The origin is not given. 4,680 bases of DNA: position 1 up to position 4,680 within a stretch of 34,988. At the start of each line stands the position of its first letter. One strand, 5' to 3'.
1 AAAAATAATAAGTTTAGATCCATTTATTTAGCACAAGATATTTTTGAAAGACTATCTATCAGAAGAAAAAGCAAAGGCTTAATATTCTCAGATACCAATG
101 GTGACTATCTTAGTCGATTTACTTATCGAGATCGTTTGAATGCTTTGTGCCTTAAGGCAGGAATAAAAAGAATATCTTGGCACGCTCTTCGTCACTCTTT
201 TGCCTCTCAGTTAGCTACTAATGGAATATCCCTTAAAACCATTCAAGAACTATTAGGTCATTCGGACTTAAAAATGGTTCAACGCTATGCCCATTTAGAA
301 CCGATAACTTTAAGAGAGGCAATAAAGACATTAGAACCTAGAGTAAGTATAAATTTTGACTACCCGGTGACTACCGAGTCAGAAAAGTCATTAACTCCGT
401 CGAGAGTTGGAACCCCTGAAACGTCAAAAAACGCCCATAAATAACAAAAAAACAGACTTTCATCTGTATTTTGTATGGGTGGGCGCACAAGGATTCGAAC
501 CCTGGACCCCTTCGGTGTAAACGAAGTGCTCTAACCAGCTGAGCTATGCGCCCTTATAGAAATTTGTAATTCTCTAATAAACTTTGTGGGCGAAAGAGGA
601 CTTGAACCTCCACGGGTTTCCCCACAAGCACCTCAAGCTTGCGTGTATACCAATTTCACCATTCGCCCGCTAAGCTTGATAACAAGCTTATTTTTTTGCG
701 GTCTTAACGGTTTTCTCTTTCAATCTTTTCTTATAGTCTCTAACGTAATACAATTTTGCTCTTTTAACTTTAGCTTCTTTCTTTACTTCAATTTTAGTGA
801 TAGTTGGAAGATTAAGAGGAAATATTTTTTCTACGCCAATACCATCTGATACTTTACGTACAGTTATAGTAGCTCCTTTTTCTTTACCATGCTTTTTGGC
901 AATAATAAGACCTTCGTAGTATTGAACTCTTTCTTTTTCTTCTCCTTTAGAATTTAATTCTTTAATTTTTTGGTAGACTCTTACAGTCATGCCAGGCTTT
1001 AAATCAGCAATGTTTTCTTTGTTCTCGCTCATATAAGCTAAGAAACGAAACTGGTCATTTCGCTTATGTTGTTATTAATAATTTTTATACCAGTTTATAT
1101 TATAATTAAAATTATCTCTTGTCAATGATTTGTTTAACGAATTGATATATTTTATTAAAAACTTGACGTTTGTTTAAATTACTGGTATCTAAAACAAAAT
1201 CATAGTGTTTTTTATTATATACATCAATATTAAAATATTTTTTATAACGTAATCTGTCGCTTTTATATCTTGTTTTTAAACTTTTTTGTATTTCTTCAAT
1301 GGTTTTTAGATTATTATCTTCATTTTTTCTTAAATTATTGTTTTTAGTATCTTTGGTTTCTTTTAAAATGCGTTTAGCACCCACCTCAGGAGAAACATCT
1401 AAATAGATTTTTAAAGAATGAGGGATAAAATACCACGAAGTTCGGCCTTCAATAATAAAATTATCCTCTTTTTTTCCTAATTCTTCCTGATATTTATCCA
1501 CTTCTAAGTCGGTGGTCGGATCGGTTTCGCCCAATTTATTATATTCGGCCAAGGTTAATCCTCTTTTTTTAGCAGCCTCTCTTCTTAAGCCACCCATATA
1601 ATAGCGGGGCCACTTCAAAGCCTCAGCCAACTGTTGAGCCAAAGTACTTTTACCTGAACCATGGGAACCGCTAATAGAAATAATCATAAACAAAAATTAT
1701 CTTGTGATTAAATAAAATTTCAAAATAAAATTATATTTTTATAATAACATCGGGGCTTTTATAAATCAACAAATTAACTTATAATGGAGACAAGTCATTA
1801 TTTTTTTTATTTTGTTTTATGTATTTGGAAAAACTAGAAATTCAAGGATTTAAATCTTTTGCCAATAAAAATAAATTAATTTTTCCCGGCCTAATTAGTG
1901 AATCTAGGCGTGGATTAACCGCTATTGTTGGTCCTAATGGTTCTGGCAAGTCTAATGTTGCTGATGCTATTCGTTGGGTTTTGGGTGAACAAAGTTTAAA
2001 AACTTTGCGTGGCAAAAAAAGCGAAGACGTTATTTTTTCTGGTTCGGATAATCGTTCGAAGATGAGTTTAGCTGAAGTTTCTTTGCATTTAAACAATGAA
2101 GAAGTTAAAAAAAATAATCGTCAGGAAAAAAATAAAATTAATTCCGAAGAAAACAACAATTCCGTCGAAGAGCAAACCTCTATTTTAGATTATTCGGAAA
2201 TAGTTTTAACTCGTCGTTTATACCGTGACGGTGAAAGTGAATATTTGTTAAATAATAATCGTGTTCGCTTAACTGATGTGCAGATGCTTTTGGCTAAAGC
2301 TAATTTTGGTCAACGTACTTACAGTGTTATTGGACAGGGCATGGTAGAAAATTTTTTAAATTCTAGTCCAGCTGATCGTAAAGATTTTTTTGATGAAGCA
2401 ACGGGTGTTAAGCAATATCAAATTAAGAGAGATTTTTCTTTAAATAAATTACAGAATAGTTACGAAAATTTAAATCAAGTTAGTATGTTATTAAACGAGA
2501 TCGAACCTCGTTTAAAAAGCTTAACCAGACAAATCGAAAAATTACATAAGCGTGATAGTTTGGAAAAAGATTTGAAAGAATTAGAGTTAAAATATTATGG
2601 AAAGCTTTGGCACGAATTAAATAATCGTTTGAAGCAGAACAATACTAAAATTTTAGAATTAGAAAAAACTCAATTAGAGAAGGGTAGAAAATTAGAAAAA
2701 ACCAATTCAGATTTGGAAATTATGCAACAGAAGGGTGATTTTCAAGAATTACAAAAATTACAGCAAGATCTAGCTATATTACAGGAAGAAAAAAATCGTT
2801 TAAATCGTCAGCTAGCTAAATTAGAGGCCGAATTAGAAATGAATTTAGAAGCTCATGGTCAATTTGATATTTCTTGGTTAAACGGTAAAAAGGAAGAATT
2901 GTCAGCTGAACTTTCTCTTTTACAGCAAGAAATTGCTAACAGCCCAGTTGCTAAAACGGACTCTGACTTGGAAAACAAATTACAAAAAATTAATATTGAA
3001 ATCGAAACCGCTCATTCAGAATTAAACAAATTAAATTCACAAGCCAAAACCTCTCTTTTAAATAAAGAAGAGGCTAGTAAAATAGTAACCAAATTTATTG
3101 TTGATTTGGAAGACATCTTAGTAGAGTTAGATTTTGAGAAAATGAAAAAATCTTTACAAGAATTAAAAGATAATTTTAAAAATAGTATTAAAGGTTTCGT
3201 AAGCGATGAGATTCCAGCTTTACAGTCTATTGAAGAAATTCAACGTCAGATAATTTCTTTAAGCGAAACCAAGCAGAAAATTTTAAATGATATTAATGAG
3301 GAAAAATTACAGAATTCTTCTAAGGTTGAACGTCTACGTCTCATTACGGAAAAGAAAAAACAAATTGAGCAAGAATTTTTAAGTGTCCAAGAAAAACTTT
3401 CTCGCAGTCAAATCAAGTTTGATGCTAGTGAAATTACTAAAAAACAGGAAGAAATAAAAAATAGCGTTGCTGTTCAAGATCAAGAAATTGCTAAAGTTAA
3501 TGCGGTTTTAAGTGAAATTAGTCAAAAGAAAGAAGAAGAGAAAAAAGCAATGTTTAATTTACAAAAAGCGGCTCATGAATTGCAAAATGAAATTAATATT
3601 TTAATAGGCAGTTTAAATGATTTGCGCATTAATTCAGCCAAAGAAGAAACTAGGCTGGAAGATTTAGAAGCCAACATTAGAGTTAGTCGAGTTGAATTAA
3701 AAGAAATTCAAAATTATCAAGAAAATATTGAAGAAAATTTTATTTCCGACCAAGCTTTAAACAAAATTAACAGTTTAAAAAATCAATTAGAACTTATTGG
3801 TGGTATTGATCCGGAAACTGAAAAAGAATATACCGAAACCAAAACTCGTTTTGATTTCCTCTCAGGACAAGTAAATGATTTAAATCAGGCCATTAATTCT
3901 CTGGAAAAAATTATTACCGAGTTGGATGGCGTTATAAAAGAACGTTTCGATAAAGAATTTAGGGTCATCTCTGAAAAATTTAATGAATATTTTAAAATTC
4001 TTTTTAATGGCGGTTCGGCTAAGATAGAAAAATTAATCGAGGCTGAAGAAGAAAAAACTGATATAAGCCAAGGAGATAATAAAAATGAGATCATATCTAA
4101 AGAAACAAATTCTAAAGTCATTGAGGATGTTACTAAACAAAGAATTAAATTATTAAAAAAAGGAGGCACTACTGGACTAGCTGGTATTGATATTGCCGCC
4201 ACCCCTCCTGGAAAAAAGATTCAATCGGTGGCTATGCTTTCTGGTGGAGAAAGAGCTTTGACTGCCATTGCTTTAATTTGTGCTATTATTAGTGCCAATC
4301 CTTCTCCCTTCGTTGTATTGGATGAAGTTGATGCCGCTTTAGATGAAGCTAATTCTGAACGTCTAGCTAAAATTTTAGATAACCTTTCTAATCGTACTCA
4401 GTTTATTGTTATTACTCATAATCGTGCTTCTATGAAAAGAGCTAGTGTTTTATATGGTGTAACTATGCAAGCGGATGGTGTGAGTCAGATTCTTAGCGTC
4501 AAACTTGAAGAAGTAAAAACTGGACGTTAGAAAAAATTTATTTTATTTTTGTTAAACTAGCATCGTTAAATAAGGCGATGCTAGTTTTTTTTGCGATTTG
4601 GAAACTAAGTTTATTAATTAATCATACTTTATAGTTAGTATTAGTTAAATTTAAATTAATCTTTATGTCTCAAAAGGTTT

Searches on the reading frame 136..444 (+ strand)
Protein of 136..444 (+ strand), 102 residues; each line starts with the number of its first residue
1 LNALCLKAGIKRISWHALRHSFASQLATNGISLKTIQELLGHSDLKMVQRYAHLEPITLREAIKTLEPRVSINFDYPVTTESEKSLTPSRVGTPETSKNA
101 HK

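Call 7: search_protein_families(library=pfam, proteins=[window:136-444:+], max_evalue=0.01)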
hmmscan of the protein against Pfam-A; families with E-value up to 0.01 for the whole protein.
window:136-444:+ (102 aa): 1 family
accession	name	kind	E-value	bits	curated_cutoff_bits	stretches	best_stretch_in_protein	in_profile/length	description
PF00589.27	Phage_integrase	-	8e-17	62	27.1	1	2-55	115-169/172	Phage integrase family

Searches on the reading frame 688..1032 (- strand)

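Call 7: search_protein_families(library=pfam, proteins=[window:688-1032:-], max_evalue=0.01)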
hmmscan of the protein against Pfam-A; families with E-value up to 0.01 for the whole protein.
window:688-1032:- (114 aa): 1 family
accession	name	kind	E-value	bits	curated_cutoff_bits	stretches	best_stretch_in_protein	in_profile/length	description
PF01245.26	Ribosomal_L19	-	4.4e-30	104.3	22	1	4-103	11-104/111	Ribosomal protein L19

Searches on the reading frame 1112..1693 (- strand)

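Call 7: search_protein_families(library=pfam, proteins=[window:1112-1693:-], max_evalue=0.01)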
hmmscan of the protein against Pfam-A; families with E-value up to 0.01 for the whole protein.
window:1112-1693:- (193 aa): 14 families
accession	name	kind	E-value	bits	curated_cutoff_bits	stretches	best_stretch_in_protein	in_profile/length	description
PF13189.12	Cytidylate_kin2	-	7.8e-17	62.4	28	1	4-171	1-175/176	Cytidylate kinase-like family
PF02224.24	Cytidylate_kin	-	4.6e-13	49.8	26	1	65-188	102-211/211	Cytidylate kinase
PF13238.12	AAA_18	-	2.5e-12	47.8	29.4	1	5-119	1-118/128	AAA domain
PF13207.12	AAA_17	-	7.8e-12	46.1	27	1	9-117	2-128/136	AAA domain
PF01202.28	SKI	-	3e-05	24.6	22.1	0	12-29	2-19/159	Shikimate kinase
PF01712.25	dNK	-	8.1e-05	22.9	27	0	5-29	1-25/203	Deoxynucleoside kinase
PF02223.23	Thymidylate_kin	-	0.00035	20.8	27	0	94-143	120-163/185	Thymidylate kinase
PF13521.12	AAA_28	-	0.00044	21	27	1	5-29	2-26/164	AAA domain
PF00406.28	ADK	-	0.00061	20.4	26.8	0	8-83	2-81/151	Adenylate kinase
PF03266.21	NTPase_1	-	0.0016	18.8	23.9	1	5-45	2-42/168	NTPase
PF13671.12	AAA_33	-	0.0023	18.7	27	0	7-27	4-24/143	AAA domain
PF05729.18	NACHT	-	0.0043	17.3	26.7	1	5-30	3-28/167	NACHT domain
PF07728.20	AAA_5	-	0.005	17.3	22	0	8-33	5-31/139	AAA domain (dynein-related subfamily)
PF13191.12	AAA_16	-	0.0059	17.6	32.6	1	4-28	26-50/167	AAA ATPase domain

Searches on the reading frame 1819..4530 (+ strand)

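Call 7: search_protein_families(library=pfam, proteins=[window:1819-4530:+], max_evalue=0.01)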
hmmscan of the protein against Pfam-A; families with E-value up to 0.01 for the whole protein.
window:1819-4530:+ (903 aa): 9 families
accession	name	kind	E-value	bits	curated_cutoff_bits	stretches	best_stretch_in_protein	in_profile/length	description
PF02463.25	SMC_N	-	6.9e-52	176.5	40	1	2-889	1-219/220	RecF/RecN/SMC N terminal domain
PF13304.12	AAA_21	-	6.5e-17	63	27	2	33-91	1-65/304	AAA domain, putative AbiEii toxin, Type IV TA system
PF13476.12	AAA_23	-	2.7e-14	54.7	27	1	5-240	1-194/201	AAA domain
PF13175.12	AAA_15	-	1.2e-05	25.5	32.1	1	1-344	1-265/374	AAA ATPase domain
PF13555.12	AAA_29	-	7.2e-05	22.9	27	1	29-55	20-46/61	P-loop containing region of AAA domain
PF13401.12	AAA_22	-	0.00017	22.3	27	0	29-58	3-32/130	AAA domain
PF13514.12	AAA_27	-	0.0028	17.7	22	1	1-199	1-181/206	AAA domain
PF00005.33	ABC_tran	-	0.0058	17.7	25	1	33-111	13-80/137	ABC transporter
PF13191.12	AAA_16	-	0.0075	17.2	32.6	0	29-65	22-58/167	AAA ATPase domain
